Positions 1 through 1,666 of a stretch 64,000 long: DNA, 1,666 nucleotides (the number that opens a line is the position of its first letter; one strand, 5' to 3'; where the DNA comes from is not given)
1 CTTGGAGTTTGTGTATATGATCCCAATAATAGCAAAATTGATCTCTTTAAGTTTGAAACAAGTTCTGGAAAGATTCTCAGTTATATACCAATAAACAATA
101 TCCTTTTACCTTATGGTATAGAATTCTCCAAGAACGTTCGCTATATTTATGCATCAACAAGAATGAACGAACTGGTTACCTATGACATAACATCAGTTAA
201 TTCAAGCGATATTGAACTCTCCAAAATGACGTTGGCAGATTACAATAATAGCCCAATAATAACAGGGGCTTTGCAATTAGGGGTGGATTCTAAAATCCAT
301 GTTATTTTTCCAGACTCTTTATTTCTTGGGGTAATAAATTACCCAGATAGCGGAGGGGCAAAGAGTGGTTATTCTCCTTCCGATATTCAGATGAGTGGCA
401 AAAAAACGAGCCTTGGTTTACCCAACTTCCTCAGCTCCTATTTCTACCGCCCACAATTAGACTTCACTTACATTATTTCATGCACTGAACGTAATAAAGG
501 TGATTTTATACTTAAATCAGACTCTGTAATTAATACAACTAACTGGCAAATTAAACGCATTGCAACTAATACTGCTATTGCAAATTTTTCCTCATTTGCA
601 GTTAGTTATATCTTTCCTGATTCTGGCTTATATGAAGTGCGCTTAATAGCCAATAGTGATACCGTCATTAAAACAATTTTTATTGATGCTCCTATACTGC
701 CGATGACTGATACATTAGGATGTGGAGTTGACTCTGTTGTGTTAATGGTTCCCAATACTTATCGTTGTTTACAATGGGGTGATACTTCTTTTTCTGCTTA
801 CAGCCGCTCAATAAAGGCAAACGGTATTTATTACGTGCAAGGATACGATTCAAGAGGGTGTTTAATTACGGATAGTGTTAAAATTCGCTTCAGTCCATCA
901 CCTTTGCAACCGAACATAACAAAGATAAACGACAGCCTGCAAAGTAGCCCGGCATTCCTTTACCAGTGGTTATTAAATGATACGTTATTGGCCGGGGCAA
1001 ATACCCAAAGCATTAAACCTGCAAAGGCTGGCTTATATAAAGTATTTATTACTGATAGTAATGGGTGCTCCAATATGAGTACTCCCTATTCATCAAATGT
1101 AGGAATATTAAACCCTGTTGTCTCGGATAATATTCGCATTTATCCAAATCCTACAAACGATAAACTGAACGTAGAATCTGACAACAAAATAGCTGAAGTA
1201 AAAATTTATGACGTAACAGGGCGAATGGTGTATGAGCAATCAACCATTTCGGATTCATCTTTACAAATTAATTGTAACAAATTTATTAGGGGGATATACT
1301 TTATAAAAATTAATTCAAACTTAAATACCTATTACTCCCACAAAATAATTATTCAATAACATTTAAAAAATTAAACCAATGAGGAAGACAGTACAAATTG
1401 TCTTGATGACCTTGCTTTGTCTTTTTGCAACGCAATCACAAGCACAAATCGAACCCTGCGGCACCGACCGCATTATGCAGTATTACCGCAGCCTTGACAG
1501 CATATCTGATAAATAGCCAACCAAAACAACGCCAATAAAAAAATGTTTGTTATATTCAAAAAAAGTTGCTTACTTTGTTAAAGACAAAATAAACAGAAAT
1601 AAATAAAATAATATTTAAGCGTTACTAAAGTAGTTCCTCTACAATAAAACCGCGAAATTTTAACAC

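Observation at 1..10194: Tandem trio of paralogous giant T9SS cargo proteins with a gene-remodelling scar, only one retaining an M43 metalloprotease head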

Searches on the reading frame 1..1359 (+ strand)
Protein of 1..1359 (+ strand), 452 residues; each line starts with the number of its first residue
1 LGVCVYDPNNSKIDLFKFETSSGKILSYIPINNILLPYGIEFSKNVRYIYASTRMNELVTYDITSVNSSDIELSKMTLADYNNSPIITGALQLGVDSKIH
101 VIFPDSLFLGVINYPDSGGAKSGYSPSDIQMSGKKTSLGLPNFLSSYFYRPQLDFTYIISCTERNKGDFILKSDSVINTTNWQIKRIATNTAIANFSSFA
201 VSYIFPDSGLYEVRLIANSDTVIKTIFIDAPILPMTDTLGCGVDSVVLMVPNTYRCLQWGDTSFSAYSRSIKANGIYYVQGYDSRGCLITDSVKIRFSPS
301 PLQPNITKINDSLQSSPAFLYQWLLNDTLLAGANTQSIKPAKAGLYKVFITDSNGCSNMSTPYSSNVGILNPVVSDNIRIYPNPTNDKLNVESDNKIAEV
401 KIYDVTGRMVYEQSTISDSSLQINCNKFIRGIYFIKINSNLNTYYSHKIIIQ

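Call 7: search_protein_families(library=pfam, proteins=[window:1-1359:+], max_evalue=0.1)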
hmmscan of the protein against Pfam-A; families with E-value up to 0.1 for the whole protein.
window:1-1359:+ (452 aa): 4 families
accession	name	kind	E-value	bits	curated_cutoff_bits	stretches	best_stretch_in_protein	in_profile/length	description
PF18962.6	Por_Secre_tail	-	1.8e-16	60.6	27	1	380-451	1-75/75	Secretion system C-terminal sorting domain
PF13585.12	CHU_C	-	0.0047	17.5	27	1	384-442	13-75/86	CHU_C Type IX secretion signal domain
PF11589.14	DUF3244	-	0.024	15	25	1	388-442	32-87/96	Domain of unknown function (DUF3244)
PF22237.3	SO2946-like_C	-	0.09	13.2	27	0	177-229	72-120/163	SO2946-like, C-terminal domain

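Call 14: search_protein_families(library=ncbifam, proteins=[window:1-1359:+], max_evalue=0.1)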
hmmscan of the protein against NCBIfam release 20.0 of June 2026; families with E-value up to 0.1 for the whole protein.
window:1-1359:+ (452 aa): 5 families
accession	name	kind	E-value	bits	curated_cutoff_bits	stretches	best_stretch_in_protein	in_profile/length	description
NF038113.1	T9SSA_dep_M36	equivalog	1.3e-13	50.1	885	1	371-452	786-869/869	T9SS-dependent M36 family metallopeptidase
TIGR04183.1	Por_Secre_tail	domain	1.4e-13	50.6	23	1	380-452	1-72/72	T9SS type A sorting domain-containing protein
NF033708.1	T9SS_Cterm_ChiA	domain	6.4e-09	35.6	40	1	397-450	1-54/55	T9SS sorting signal type C domain-containing protein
NF050177.1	TapA_OM_Porphy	equivalog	3.4e-06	26.1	500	1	360-451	452-543/544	TapA/TapC family T9SS-dependent outer membrane protein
NF052644.1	T9SS_DNase_Rie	equivalog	0.016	14.6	260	1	397-450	199-249/251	T9SS-dependent surface endonuclease, AS87_RS02955 family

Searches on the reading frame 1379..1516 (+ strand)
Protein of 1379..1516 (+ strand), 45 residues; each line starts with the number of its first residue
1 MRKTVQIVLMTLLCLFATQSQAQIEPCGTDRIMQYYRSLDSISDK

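Call 7: search_protein_families(library=pfam, proteins=[window:1379-1516:+], max_evalue=0.1)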
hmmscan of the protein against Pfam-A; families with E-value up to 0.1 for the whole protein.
window:1379-1516:+ (45 aa): 0 families

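Call 14: search_protein_families(library=ncbifam, proteins=[window:1379-1516:+], max_evalue=0.1)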
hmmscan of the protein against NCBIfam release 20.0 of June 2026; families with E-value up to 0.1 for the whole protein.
window:1379-1516:+ (45 aa): 0 families

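Call 36: find_homologous_proteins(query=window:1379-1513:+, max_evalue=10)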
Query seq(45 aa) (45 aa): 2 proteins with E <= 10 among 2 candidates.
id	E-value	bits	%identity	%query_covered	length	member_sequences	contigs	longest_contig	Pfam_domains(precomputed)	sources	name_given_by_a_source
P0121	1.4e-21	90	100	100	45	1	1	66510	-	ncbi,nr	ncbi:MAG: hypothetical protein K1X81_06885 [Bacteroidia bacterium]|nr:hypothetical protein [Bacteroi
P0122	1.2e-16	75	90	91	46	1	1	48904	-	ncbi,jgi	jgi:hypothetical protein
